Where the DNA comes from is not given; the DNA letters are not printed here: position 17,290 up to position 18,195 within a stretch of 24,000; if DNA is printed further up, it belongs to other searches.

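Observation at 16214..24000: Biosynthetic operon ending in an orphan ClpP1-type protease gene plus an MFS pump: candidate ClpP-targeting metabolite cluster with target-duplication self-resistance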

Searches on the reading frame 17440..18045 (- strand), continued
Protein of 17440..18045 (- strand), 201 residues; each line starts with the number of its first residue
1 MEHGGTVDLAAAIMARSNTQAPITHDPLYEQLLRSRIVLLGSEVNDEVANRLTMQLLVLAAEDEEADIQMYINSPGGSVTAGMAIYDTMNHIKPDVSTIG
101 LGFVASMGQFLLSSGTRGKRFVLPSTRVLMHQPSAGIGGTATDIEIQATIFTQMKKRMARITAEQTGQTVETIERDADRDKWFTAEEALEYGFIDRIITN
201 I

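Call 46: find_encoding_contigs(protein=P0009, flank=10000, max_places=2)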
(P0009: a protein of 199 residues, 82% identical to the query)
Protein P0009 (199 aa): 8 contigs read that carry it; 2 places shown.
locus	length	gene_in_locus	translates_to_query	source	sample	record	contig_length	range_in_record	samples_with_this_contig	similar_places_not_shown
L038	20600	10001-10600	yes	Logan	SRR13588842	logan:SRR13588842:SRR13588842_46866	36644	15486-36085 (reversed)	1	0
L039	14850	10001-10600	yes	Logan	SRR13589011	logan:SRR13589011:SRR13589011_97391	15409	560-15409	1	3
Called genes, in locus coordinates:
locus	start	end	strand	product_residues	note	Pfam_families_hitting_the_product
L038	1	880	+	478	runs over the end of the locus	?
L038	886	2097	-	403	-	PF01548:DEDD_Tnp_IS110, PF02371:Transposase_20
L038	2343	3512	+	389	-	PF01494:FAD_binding_3, PF07992:Pyr_redox_2 (weak), PF13450:NAD_binding_8 (weak), PF01593:Amino_oxidase (faint)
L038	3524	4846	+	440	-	PF00668:Condensation, PF16911:PapA_C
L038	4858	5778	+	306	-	PF00106:adh_short, PF08659:KR, PF13561:adh_short_C2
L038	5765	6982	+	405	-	PF00067:p450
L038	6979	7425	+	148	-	PF13577:SnoaL_4 (weak), PF12680:SnoaL_2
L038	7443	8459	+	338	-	PF08545:ACP_syn_III, PF08541:ACP_syn_III_C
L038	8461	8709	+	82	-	PF00550:PP-binding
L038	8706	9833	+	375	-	PF02770:Acyl-CoA_dh_M, PF00441:Acyl-CoA_dh_1, PF08028:Acyl-CoA_dh_2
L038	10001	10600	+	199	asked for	PF00574:CLP_protease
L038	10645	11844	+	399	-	PF07690:MFS_1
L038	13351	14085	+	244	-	-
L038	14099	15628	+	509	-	PF01008:IF-2B, PF00156:Pribosyltran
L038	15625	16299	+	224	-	PF00596:Aldolase_II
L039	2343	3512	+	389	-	PF01494:FAD_binding_3, PF07992:Pyr_redox_2 (weak), PF13450:NAD_binding_8 (weak), PF01593:Amino_oxidase (faint)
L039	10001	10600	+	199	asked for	PF00574:CLP_protease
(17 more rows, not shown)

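Call 50: search_solved_structures(query=L001:2802-4124:+, max_evalue=0.00001)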
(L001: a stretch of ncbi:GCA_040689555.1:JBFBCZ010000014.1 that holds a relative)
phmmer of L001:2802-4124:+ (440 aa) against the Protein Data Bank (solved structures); distinct sequences matched with E-value up to 0.00001: 3.
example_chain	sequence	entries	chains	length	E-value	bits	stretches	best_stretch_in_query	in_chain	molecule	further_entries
8s6l_A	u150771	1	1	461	5.4e-190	635.4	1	3-433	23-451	Phthiocerol/phthiodiolone dimycocerosyl transferase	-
6p1j_A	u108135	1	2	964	2e-08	37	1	22-275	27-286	Txo2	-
6oyf_A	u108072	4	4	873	2.3e-07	33.5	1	8-273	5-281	Txo1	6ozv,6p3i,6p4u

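Call 51: search_solved_structures(query=L001:1642-2802:+, max_evalue=1e-10)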
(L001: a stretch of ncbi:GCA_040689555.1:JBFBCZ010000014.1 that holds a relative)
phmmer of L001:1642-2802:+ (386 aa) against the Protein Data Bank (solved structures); distinct sequences matched with E-value up to 1e-10: 45.
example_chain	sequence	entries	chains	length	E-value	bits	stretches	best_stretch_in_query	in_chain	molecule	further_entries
3rp6_A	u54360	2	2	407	9.9e-51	176.3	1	6-343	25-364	flavoprotein monooxygenase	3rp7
3rp8_A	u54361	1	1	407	3.3e-50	174.6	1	6-343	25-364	flavoprotein monooxygenase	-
8rqh_A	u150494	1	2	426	8.3e-42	146.9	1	5-368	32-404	Tropone 2-monooxygenase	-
8uiq_A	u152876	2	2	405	1.3e-41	146.3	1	4-362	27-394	6-hydroxynicotinate 3-monooxygenase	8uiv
5eow_A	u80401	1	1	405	1.8e-41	145.8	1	4-362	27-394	6-hydroxynicotinate 3-monooxygenase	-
2rgj_A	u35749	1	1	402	4.5e-35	124.8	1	2-348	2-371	Flavin-containing monooxygenase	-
3c96_A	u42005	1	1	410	4.8e-35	124.7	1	2-348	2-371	Flavin-containing monooxygenase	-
4bjy_A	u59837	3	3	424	4.1e-32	115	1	5-312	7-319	PROBABLE SALICYLATE MONOOXYGENASE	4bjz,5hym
4bk2_A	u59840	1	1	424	4.3e-32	115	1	5-312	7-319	PROBABLE SALICYLATE MONOOXYGENASE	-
4bk1_A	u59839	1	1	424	4.9e-32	114.8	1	5-312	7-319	PROBABLE SALICYLATE MONOOXYGENASE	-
4bk3_A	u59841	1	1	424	5.5e-32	114.6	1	5-312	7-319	PROBABLE SALICYLATE MONOOXYGENASE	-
8x38_A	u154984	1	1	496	6.2e-26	94.7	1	7-343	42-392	Decarboxylative Vanillate 1-Hydroxylase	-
8gsm_G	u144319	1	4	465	1.6e-24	90.1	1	6-341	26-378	4-hydroxybenzoate decarboxylase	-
8r2t_A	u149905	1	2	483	1.9e-23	86.5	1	6-337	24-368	FAD-binding domain-containing protein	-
6n04_A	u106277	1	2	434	3.7e-23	85.6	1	3-337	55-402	AbsH3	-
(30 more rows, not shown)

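Call 56: find_encoding_contigs(protein=P0014, flank=10000, max_places=1)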
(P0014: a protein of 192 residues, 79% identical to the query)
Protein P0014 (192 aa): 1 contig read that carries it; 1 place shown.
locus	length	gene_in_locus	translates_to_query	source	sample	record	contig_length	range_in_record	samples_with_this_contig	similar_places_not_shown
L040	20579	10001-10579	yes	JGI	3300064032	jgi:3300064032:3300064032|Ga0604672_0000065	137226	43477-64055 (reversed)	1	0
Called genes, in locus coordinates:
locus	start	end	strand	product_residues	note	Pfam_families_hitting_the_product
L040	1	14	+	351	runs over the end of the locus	PF00941:FAD_binding_5, PF03450:CO_deh_flav_C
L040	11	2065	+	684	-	PF01315:Ald_Xan_dh_C, PF02738:MoCoBD_1, PF20256:MoCoBD_2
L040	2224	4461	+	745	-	PF08453:Peptidase_M9_N, PF01752:Peptidase_M9, PF04151:PPC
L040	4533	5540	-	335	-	PF00126:HTH_1, PF03466:LysR_substrate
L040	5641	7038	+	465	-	PF05195:AMP_N, PF00557:Peptidase_M24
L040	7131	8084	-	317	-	PF01544:CorA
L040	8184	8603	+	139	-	PF12728:HTH_17, PF21531:Rv2175c_wHTH (faint), PF00376:MerR (faint)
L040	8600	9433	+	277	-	PF00561:Abhydrolase_1, PF12146:Hydrolase_4 (weak), PF12697:Abhydrolase_6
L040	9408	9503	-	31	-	-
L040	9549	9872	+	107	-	PF03992:ABM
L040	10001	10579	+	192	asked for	PF00574:CLP_protease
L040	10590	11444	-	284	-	PF02567:PhzC-PhzF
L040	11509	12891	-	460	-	-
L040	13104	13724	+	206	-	PF03713:DUF305, PF13628:DUF4142 (weak)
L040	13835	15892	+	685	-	PF07973:tRNA_SAD, PF00587:tRNA-synt_2b, PF03129:HGTP_anticodon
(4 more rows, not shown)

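Call 57: find_encoding_contigs(protein=P0004, flank=10000, max_places=1)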
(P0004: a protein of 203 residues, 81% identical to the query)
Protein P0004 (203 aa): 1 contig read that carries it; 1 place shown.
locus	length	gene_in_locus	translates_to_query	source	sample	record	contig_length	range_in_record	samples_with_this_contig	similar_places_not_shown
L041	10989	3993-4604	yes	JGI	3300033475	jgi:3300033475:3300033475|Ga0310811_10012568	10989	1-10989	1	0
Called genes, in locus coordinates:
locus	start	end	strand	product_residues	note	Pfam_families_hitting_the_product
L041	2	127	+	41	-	?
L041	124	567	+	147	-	PF03284:PHZA_PHZB (weak), PF13577:SnoaL_4 (faint), PF12680:SnoaL_2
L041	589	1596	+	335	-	PF00108:Thiolase_N (weak), PF08545:ACP_syn_III, PF08541:ACP_syn_III_C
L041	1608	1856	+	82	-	PF00550:PP-binding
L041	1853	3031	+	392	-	PF02770:Acyl-CoA_dh_M, PF00441:Acyl-CoA_dh_1, PF08028:Acyl-CoA_dh_2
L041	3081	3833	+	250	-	PF13489:Methyltransf_23 (weak)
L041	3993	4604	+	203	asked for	PF00574:CLP_protease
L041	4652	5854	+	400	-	PF07690:MFS_1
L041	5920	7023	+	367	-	-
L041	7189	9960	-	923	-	PF01804:Penicil_amidase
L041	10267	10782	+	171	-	PF14512:TM1586_NiRdase (faint), PF00881:Nitroreductase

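Call 65: list_cluster_members(proteins=[P0153, P0146, P0137, P0224, P0221, P0168, P0136, P0149, P0157])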
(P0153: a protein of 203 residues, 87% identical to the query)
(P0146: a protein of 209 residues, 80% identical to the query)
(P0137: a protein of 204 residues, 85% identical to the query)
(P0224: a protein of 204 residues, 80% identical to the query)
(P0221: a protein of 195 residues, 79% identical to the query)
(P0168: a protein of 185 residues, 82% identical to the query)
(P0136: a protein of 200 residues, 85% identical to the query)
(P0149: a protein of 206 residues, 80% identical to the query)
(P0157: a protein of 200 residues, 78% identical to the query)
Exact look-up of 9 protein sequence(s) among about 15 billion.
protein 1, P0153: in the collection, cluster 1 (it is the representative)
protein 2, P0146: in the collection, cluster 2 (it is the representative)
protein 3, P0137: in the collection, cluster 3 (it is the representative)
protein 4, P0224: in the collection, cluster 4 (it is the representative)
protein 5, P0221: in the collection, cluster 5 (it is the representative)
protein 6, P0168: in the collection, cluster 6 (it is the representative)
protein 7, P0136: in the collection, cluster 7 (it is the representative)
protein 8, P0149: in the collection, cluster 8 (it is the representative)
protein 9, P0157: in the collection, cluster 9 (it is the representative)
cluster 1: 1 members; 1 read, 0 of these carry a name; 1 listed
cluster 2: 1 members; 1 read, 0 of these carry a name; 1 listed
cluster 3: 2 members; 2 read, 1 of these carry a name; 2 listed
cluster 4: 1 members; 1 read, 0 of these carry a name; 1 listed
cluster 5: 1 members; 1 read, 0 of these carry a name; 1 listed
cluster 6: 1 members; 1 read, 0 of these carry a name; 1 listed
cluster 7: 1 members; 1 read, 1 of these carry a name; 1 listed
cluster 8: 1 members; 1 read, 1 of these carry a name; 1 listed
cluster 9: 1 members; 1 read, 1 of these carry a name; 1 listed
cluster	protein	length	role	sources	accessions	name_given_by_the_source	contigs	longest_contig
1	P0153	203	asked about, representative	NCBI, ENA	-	-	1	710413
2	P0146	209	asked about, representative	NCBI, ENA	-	-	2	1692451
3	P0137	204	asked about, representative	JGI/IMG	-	ATP-dependent Clp protease protease subunit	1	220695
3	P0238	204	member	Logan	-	-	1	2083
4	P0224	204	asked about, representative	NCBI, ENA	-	-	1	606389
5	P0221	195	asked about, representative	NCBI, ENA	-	-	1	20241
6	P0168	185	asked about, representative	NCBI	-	-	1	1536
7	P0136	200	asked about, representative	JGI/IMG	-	ATP-dependent Clp protease, protease subunit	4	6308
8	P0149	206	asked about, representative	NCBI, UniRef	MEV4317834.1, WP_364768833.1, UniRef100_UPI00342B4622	ATP-dependent Clp protease proteolytic subunit [Actinocrispum sp. NPDC049592] | ATP-dependent Clp protease proteolytic subunit n=1 Tax=Actinocrispum sp. NPDC049592 ...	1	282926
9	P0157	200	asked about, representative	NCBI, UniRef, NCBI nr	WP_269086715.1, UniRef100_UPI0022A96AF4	ATP-dependent Clp protease proteolytic subunit [Actinosynnema sp. ALI-1.44] | ATP-dependent Clp protease proteolytic subunit n=1 Tax=Actinosynnema sp. ALI-1.44 ...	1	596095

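Call 68: search_protein_families(library=ncbifam, proteins=[window:17440-18045:-, L001:1642-2802:+, L001:2802-4124:+], max_evalue=0.00001)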
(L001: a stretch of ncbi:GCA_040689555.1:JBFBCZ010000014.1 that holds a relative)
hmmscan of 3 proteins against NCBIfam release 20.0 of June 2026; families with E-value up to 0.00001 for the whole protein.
window:17440-18045:- (201 aa): 10 families
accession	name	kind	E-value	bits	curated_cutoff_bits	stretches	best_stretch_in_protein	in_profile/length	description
NF001368.0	PRK00277.1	subfamily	1.5e-79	266.6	249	1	18-200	15-197/203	ATP-dependent Clp protease proteolytic subunit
NF009205.0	PRK12553.1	subfamily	1.1e-76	257.1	228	1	23-200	25-204/211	ATP-dependent Clp protease proteolytic subunit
TIGR00493.1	clpP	equivalog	5.8e-72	241.5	308.6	1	28-199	20-191/192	ATP-dependent Clp endopeptidase proteolytic subunit ClpP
NF009203.0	PRK12551.1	equivalog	1.1e-60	204.7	359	1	28-199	18-189/196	ATP-dependent Clp protease proteolytic subunit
NF011091.0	PRK14514.1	equivalog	2.9e-56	190.5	361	1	21-199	40-218/221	ATP-dependent Clp endopeptidase proteolytic subunit ClpP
NF011089.0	PRK14512.1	equivalog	3.5e-52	177.1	251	1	16-200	9-193/200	ATP-dependent Clp protease proteolytic subunit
NF011090.0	PRK14513.1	equivalog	1.4e-50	172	347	1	28-200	20-192/201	ATP-dependent Clp protease proteolytic subunit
NF009204.0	PRK12552.1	equivalog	3.6e-41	141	263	1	29-199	24-213/225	ATP-dependent Clp protease proteolytic subunit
NF045540.1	scaf_prot_MCP1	exception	9.6e-28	97.3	475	1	58-199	23-162/652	ClpP-like prohead protease/major capsid protein fusion protein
NF045542.1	Clp_rel_HeadMat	equivalog_domain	7e-26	91.1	120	1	59-197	28-165/165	head maturation protease, ClpP-related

L001:1642-2802:+ (386 aa): 71 families (the best 25 are shown)
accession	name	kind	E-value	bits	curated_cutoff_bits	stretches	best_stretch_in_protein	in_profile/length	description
NF033623.1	urate_HpxO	equivalog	4.1e-72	243.2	500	1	6-349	1-346/381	FAD-dependent urate hydroxylase HpxO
NF005313.0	PRK06847.1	subfamily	4.1e-66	223.4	372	1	1-350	1-352/375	hypothetical protein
NF005243.0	PRK06753.1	equivalog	9e-59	199.2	365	1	6-377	2-366/374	hypothetical protein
NF005720.0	PRK07538.1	subfamily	9.2e-55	186.2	400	1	4-349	2-368/418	hypothetical protein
NF006021.0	PRK08163.1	equivalog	2.8e-52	178.1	459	1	2-346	3-354/398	3-hydroxybenzoate 6-monooxygenase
NF005566.0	PRK07236.1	subfamily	4.2e-37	128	333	2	3-184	5-177/386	hypothetical protein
NF005062.0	PRK06475.1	equivalog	2.2e-36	125.5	524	1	5-335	4-347/401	FAD-binding protein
TIGR03219.1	salicylate_mono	equivalog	5e-30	104.5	446.35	2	6-167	2-165/414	salicylate 1-monooxygenase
NF005761.0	PRK07588.1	equivalog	1e-29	103.7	454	1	5-357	1-357/392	FAD-binding domain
NF004829.0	PRK06183.1-3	subfamily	2.4e-27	95.9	390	1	4-360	8-371/520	bifunctional 3-(3-hydroxy-phenyl)propionate/3-hydroxycinnamic acid hydroxylase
TIGR01988.1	Ubi-OHases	subfamily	7.9e-24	84.2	224.65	1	7-178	2-182/387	ubiquinone biosynthesis hydroxylase, UbiH/UbiF/VisC/COQ6 family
NF004523.0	PRK05868.1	equivalog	1.8e-21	76.3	536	1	5-172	2-171/372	FAD-binding protein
NF004831.0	PRK06183.1-5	equivalog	9e-20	70.6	546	2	4-167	8-177/568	bifunctional 3-(3-hydroxy-phenyl)propionate/3-hydroxycinnamic acid hydroxylase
NF005452.0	PRK07045.1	equivalog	1.2e-19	70.5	397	2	7-167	8-171/388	putative monooxygenase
NF005691.0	PRK07494.1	equivalog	2.3e-18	65.9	459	1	3-166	7-173/404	UbiH/UbiF family hydroxylase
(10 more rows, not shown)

L001:2802-4124:+ (440 aa): 2 families
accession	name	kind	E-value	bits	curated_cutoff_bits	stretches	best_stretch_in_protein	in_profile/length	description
NF006787.0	PRK09294.1-1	subfamily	8.4e-17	61.2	396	1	30-312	28-305/420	acyltransferase PapA5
NF004282.0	PRK05691.1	subfamily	3.5e-10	36.5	4090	1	20-151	694-830/4334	non-ribosomal peptide synthase/polyketide synthase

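Call 70: find_encoding_contigs(protein=P0126, flank=10000, max_places=1)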
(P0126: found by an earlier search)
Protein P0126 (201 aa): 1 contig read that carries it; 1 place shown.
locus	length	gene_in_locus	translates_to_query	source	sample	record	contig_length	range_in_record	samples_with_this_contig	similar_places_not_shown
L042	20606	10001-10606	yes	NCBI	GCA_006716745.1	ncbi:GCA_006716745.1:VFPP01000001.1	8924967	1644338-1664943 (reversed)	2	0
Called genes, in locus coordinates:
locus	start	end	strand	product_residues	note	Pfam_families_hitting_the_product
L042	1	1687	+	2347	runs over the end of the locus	PF00668:Condensation, PF00501:AMP-binding, PF00550:PP-binding, PF00668:Condensation, PF00501:AMP-binding, PF00550:PP-binding, PF00561:Abhydrolase_1, PF00975:Thioesterase, +2 more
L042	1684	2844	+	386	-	PF01266:DAO (faint), PF01494:FAD_binding_3, PF07992:Pyr_redox_2 (faint), PF13450:NAD_binding_8 (weak)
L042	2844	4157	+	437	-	PF00668:Condensation, PF16911:PapA_C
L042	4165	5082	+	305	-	PF00106:adh_short, PF08643:DUF1776 (faint), PF08659:KR, PF13561:adh_short_C2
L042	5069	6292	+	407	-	PF00067:p450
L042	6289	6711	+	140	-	PF12680:SnoaL_2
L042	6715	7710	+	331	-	PF08545:ACP_syn_III, PF08541:ACP_syn_III_C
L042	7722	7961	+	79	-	PF23297:ACP_SdgA_C (weak), PF00550:PP-binding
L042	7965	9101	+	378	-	PF02771:Acyl-CoA_dh_N, PF02770:Acyl-CoA_dh_M, PF00441:Acyl-CoA_dh_1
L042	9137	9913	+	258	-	PF13489:Methyltransf_23 (weak)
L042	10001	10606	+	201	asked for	PF00574:CLP_protease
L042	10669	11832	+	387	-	PF07690:MFS_1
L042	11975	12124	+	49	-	-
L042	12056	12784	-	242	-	-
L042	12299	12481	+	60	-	-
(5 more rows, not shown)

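Call 71: find_encoding_contigs(protein=P0132, flank=10000, max_places=1)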
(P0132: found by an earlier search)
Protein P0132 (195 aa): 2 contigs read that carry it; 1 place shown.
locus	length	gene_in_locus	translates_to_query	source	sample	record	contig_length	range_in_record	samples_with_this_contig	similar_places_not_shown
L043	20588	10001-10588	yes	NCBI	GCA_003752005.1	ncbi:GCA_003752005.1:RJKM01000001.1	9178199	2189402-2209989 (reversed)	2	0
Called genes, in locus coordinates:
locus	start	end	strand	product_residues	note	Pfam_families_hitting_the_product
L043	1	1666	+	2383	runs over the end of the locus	PF00668:Condensation, PF00501:AMP-binding, PF13193:AMP-binding_C (weak), PF00550:PP-binding, PF00668:Condensation, PF00501:AMP-binding, PF00550:PP-binding, PF00975:Thioesterase, +1 more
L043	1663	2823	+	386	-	PF01494:FAD_binding_3, PF07992:Pyr_redox_2 (faint), PF13450:NAD_binding_8 (weak), PF01593:Amino_oxidase (faint)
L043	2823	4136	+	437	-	PF00668:Condensation, PF16911:PapA_C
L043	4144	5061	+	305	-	PF00106:adh_short, PF08659:KR, PF13561:adh_short_C2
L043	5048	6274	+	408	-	PF00067:p450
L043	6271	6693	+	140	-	PF12680:SnoaL_2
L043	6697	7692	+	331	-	PF08545:ACP_syn_III, PF08541:ACP_syn_III_C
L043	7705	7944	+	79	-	PF23297:ACP_SdgA_C (weak), PF00550:PP-binding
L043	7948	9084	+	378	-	PF02771:Acyl-CoA_dh_N, PF02770:Acyl-CoA_dh_M, PF00441:Acyl-CoA_dh_1, PF08028:Acyl-CoA_dh_2 (weak)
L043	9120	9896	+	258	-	PF13489:Methyltransf_23 (weak)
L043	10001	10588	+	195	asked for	PF00574:CLP_protease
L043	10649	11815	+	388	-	PF07690:MFS_1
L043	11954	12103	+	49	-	-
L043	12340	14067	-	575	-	PF00664:ABC_membrane, PF00005:ABC_tran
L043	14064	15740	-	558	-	PF00664:ABC_membrane, PF00005:ABC_tran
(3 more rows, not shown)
